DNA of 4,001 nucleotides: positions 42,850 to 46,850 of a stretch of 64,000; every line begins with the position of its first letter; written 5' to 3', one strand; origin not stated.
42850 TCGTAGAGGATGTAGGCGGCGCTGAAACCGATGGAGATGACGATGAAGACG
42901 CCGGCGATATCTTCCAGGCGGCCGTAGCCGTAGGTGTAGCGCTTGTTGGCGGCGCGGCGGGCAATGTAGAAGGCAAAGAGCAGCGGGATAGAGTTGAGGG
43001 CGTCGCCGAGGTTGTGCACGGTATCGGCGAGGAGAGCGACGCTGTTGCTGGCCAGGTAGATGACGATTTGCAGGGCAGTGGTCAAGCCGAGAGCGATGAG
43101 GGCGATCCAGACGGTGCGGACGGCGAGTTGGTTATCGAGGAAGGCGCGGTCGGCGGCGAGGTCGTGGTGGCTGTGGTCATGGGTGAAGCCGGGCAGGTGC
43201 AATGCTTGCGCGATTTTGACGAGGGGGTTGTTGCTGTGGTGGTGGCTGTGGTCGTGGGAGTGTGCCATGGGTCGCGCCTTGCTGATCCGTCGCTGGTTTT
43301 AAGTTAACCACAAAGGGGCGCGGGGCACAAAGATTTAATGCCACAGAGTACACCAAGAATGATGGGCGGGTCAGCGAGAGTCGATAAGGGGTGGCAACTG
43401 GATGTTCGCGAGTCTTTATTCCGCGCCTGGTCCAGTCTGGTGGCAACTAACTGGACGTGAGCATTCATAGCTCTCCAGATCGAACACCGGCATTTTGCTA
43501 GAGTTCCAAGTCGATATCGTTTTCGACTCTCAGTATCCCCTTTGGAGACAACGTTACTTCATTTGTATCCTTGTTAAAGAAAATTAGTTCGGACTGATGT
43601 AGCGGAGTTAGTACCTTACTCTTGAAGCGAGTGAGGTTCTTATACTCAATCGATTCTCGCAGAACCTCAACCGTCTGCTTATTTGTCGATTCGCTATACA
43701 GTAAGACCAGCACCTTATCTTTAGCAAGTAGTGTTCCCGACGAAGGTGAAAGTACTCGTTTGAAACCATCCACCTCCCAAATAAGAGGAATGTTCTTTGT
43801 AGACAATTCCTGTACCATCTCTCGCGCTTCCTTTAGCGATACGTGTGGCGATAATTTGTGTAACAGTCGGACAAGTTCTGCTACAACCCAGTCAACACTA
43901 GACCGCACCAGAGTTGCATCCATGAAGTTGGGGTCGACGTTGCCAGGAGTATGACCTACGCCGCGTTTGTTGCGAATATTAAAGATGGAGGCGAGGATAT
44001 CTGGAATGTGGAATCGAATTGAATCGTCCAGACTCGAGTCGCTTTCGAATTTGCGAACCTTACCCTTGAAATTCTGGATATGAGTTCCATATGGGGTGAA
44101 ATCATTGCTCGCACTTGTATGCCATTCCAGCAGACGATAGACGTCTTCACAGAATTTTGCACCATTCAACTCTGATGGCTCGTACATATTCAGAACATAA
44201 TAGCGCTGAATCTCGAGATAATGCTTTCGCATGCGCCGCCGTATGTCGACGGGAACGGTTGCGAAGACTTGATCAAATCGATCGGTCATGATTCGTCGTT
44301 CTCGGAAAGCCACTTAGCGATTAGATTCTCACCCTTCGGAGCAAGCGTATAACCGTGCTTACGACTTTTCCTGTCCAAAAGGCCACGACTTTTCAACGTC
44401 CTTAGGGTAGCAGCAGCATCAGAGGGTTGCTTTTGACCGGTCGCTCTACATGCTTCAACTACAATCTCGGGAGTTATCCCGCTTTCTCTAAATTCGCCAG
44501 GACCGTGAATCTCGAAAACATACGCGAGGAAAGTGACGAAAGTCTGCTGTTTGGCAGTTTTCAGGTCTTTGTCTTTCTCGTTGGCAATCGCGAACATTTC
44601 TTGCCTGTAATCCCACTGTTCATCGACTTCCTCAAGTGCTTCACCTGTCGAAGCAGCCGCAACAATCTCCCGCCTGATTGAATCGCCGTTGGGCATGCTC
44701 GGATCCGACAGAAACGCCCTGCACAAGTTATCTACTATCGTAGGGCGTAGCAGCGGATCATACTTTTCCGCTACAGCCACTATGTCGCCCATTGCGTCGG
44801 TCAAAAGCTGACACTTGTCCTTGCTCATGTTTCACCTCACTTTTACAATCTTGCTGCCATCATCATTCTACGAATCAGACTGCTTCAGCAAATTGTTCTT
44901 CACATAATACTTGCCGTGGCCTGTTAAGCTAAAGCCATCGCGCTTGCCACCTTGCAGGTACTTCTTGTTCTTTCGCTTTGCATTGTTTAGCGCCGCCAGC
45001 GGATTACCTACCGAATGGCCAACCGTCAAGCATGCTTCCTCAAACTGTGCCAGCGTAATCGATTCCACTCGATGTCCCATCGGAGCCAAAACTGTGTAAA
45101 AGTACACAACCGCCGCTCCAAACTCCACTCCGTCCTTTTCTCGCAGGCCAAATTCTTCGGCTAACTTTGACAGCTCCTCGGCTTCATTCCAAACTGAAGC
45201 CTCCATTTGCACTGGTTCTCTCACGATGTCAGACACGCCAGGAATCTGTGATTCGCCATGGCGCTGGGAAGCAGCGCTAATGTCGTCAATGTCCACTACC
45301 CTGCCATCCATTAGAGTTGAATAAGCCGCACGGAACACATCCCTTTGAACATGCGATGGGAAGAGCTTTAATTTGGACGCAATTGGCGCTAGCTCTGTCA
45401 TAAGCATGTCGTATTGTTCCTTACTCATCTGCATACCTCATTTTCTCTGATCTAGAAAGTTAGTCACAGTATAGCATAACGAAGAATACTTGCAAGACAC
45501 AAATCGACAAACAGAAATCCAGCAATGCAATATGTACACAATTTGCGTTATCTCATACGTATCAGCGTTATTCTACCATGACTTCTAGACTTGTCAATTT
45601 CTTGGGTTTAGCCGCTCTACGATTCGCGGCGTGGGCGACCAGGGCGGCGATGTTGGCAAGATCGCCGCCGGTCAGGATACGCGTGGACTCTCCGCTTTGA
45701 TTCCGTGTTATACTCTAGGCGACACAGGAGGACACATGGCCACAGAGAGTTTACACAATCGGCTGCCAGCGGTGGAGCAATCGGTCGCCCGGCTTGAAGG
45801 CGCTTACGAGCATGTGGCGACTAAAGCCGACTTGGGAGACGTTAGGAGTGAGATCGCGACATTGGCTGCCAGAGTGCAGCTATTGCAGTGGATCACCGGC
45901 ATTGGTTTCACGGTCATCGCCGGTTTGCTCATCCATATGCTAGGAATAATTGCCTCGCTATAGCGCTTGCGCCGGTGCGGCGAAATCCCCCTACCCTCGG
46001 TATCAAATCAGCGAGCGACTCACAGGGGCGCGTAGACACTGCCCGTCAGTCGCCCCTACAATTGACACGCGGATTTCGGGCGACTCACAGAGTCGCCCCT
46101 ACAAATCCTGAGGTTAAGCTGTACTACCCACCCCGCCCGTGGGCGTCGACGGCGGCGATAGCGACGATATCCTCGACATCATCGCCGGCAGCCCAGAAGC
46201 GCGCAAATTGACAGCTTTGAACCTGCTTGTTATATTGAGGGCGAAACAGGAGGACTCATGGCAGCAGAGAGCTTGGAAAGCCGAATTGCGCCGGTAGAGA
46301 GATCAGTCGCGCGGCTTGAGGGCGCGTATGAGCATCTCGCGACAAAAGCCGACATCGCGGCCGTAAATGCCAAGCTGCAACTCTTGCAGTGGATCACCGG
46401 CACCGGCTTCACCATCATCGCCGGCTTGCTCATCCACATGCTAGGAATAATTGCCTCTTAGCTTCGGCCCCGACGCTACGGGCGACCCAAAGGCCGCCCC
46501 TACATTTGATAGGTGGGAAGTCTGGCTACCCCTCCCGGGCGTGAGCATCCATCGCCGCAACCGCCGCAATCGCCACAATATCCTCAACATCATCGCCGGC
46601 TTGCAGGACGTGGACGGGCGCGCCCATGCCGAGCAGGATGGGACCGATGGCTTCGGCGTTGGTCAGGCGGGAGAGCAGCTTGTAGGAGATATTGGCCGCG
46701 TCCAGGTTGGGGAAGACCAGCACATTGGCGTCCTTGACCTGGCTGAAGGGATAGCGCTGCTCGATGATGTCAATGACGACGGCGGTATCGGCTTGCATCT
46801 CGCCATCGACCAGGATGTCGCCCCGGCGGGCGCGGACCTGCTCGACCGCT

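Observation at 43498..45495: Unrecognised low-GC three-gene cassette: two paralogous winged-helix-tailed proteins coupled to an Abi_C/HEPN-like protein (candidate new abortive-infection or toxin-antitoxin system)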

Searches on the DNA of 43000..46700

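Call 106: search_rna_families(source=window, start=43000, end=46700, threshold=evalue, max_evalue=1)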
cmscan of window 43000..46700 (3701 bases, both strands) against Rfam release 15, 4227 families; matches with E-value up to 1: 0.
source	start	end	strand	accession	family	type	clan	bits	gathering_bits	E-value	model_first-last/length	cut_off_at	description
